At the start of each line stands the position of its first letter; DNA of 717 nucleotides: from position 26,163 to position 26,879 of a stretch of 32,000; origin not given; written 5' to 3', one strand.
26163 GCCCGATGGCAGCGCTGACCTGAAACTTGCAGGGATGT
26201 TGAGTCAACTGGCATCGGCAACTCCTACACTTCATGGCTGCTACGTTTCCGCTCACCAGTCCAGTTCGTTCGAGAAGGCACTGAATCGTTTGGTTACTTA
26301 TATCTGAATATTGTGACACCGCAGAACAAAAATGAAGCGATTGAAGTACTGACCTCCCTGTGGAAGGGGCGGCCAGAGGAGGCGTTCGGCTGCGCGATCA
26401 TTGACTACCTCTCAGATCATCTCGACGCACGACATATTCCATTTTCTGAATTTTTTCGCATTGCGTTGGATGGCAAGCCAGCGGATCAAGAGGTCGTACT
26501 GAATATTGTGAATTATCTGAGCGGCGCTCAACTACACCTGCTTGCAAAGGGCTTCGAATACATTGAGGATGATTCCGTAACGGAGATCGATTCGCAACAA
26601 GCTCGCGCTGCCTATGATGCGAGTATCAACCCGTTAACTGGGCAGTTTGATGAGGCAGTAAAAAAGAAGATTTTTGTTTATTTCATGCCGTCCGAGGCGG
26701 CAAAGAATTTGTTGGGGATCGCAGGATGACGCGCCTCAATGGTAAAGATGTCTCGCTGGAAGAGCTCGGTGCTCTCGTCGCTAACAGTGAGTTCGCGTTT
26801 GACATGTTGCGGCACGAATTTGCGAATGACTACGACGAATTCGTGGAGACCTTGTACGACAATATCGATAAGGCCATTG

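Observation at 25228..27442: Translationally coupled three-gene cargo cassette (unknown, unknown, PD-(D/E)xK-like nuclease) inside an inovirus prophage: candidate undescribed defence/exclusion system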

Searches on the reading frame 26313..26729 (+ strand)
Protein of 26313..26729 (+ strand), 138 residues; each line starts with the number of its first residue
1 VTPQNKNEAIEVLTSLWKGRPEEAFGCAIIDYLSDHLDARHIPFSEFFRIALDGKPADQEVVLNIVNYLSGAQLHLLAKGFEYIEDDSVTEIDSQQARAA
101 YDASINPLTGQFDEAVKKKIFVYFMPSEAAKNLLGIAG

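Call 3: search_protein_families(library=pfam, proteins=[window:26313-26729:+], max_evalue=1)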
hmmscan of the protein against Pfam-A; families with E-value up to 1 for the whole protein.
window:26313-26729:+ (138 aa): 0 families

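Call 4: search_protein_families(library=padloc, proteins=[window:26313-26729:+], max_evalue=1)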
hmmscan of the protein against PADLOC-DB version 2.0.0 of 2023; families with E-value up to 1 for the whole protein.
window:26313-26729:+ (138 aa): 0 families

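Call 5: search_protein_families(library=phrogs, proteins=[window:26313-26729:+], max_evalue=1)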
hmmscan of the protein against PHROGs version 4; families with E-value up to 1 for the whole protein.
window:26313-26729:+ (138 aa): 4 families
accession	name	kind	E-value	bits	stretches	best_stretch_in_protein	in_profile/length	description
phrog_11490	-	unknown function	5.5e-18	66.4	1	7-133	4-139/141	-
phrog_10691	-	unknown function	0.23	8.7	1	58-135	3276-3346/3925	-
phrog_15518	-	unknown function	0.32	10.3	1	20-86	459-522/667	-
phrog_24137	-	unknown function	0.35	12.1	1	29-45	18-34/65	-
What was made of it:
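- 26313..26729 (+): Gene B (138 aa, GTG start, acidic with pI 4.7). Proposed adaptor linking the sensor to the nuclease. The same domain forms the C-terminus of Type ISP restriction-modification enzymes and of a ResIII helicase protein in other genomes. PHROG phrog_11490, 5.5e-18 (call 5).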

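Call 6: search_protein_families(library=ncbifam, proteins=[window:26313-26729:+], max_evalue=1)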
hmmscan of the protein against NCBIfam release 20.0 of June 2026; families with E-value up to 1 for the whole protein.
window:26313-26729:+ (138 aa): 0 families

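Call 92: search_solved_structures(query=A7, max_evalue=10)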
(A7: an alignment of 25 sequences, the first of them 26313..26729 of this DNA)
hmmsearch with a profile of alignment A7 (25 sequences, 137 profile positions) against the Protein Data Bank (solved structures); distinct sequences matched with E-value up to 10: 8.
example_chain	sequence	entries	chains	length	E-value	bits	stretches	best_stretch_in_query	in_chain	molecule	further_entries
2aao_A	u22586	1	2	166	0.19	15.1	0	65-98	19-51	Calcium-dependent protein kinase, isoform AK1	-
8s8p_K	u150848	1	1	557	0.36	14.2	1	97-124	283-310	ATP-dependent DNA helicase II subunit 1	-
5y58_A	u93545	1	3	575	0.38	14.1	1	97-124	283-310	ATP-dependent DNA helicase II subunit 1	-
8s82_K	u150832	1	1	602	0.44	13.9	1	97-124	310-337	ATP-dependent DNA helicase II subunit 1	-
5h78_A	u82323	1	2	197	0.44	13.9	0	10-68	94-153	cAMP-dependent protein kinase type II-alpha regulatory subunit,DHR14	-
5cwh_A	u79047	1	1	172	0.58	13.5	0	10-69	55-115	Designed helical repeat protein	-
2r5v_A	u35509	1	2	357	1.1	12.7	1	57-106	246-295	PCZA361.1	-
5h7c_A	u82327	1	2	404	1.6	12.1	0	3-69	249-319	Immunoglobulin G-binding protein A, DHR14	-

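Call 94: search_protein_families(library=pfam, alignment_id=A7, max_evalue=0.1)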
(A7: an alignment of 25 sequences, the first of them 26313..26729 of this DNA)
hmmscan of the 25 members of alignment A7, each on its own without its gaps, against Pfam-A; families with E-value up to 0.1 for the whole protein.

A. member 1, window:26313-26729:+ (138 aa): 0 families

B. families by the number of members that match (of 25 scanned): 7 families
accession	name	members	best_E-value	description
PF09039.17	HTH_Tnp_Mu_2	1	0.017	Mu DNA binding, I gamma subdomain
PF16160.10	DUF4866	1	0.023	Domain of unknown function (DUF4866)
PF21017.2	PHA01746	1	0.034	PHA01746-like protein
PF14188.11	DUF4311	1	0.038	Domain of unknown function (DUF4311)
PF09116.15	gp45-slide_C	1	0.073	gp45 sliding clamp, C terminal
PF23295.1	Arm_4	1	0.097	Armadillo-like repeats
PF13559.11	DUF4129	1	0.098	Domain of unknown function (DUF4129)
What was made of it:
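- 26313..26729 (+): No Pfam or PDB match (calls 92, 94).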
